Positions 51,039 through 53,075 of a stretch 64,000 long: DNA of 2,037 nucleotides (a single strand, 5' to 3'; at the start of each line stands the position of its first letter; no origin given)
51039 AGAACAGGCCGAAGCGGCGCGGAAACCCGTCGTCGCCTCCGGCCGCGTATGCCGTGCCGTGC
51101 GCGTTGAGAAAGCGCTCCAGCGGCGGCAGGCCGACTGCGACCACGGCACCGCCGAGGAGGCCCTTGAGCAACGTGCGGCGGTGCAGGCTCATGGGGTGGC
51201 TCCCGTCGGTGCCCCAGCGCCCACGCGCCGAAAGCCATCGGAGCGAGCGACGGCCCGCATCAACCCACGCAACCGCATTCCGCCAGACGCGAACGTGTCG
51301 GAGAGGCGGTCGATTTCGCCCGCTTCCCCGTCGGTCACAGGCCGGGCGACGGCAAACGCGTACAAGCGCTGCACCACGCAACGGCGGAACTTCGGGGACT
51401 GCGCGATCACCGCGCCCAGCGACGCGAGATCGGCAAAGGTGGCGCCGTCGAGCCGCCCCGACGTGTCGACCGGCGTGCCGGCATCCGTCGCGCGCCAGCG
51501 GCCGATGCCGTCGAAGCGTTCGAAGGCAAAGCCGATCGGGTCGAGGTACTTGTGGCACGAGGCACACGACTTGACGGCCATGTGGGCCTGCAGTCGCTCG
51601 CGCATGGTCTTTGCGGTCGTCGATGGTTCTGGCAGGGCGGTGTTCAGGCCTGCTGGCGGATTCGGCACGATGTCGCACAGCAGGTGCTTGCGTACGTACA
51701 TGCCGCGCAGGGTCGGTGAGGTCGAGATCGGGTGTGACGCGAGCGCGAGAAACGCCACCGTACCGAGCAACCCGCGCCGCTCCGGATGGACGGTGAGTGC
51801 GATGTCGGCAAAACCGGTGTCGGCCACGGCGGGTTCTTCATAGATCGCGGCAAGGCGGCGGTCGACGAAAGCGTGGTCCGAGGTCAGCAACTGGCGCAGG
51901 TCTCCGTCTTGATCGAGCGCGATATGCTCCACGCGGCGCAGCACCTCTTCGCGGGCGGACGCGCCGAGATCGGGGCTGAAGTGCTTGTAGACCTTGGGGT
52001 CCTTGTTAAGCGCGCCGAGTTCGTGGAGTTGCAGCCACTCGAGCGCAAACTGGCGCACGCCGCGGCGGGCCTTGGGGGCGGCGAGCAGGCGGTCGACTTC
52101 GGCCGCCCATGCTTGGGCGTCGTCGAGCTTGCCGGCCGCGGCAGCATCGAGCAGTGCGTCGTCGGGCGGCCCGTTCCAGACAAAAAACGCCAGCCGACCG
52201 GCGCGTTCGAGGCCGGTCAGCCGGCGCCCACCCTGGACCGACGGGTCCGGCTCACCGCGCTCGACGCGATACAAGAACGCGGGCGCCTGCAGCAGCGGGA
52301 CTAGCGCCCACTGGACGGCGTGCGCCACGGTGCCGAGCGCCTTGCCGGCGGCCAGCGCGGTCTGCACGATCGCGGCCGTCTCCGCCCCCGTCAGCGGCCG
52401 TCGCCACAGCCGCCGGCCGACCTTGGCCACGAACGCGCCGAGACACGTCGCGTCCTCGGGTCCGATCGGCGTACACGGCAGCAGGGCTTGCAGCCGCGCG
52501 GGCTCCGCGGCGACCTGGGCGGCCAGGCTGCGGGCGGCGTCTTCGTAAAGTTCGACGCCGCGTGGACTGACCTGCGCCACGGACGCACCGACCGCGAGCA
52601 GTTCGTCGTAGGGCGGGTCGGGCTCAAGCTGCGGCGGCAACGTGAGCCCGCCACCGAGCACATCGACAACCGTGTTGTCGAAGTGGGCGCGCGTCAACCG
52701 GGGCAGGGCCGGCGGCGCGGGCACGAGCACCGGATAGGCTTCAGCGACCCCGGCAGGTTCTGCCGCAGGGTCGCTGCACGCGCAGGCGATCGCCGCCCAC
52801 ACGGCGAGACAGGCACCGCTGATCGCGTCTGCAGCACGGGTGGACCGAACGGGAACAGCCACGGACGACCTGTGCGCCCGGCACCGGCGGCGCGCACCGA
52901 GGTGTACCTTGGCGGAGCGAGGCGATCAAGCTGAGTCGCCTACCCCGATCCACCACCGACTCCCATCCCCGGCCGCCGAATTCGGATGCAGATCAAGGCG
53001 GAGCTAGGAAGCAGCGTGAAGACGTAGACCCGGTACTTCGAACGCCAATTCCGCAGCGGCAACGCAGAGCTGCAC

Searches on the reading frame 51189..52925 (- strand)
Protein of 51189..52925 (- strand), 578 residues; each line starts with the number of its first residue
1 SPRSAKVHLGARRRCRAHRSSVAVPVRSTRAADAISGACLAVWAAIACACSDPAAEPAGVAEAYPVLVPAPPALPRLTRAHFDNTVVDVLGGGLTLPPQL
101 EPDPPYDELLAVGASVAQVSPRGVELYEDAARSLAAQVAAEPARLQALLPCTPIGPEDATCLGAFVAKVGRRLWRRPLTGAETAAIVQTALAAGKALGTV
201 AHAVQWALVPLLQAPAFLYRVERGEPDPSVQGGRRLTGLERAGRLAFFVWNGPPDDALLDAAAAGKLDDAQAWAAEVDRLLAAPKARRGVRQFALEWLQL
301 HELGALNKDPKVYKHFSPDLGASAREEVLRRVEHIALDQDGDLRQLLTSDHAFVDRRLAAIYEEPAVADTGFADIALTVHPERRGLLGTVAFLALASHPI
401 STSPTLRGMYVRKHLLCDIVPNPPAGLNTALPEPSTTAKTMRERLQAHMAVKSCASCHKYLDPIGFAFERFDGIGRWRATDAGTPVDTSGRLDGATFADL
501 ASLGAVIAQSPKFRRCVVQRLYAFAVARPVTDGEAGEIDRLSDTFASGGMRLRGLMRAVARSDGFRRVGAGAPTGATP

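Call 62: search_protein_families(library=pfam, proteins=[window:51189-52925:-], max_evalue=0.0001)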
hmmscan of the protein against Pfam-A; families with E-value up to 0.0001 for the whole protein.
window:51189-52925:- (578 aa): 5 families
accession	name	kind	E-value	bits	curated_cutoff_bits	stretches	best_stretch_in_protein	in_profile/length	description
PF07631.16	PSD4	-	8.8e-36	123.7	23.3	1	236-363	1-127/128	Protein of unknown function (DUF1592)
PF07627.16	PSCyt3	-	2.7e-29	101.8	27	1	383-481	1-98/98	Protein of unknown function (DUF1588)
PF07624.16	PSD2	-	1.6e-14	53.8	25.8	1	493-565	1-74/74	Protein of unknown function (DUF1585)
PF07637.16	PSD5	-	3.2e-14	53.5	34.2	1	161-222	1-62/62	Protein of unknown function (DUF1595)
PF07626.16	PSD3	-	3.8e-06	27.7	23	1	76-139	2-64/65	Protein of unknown function (DUF1587)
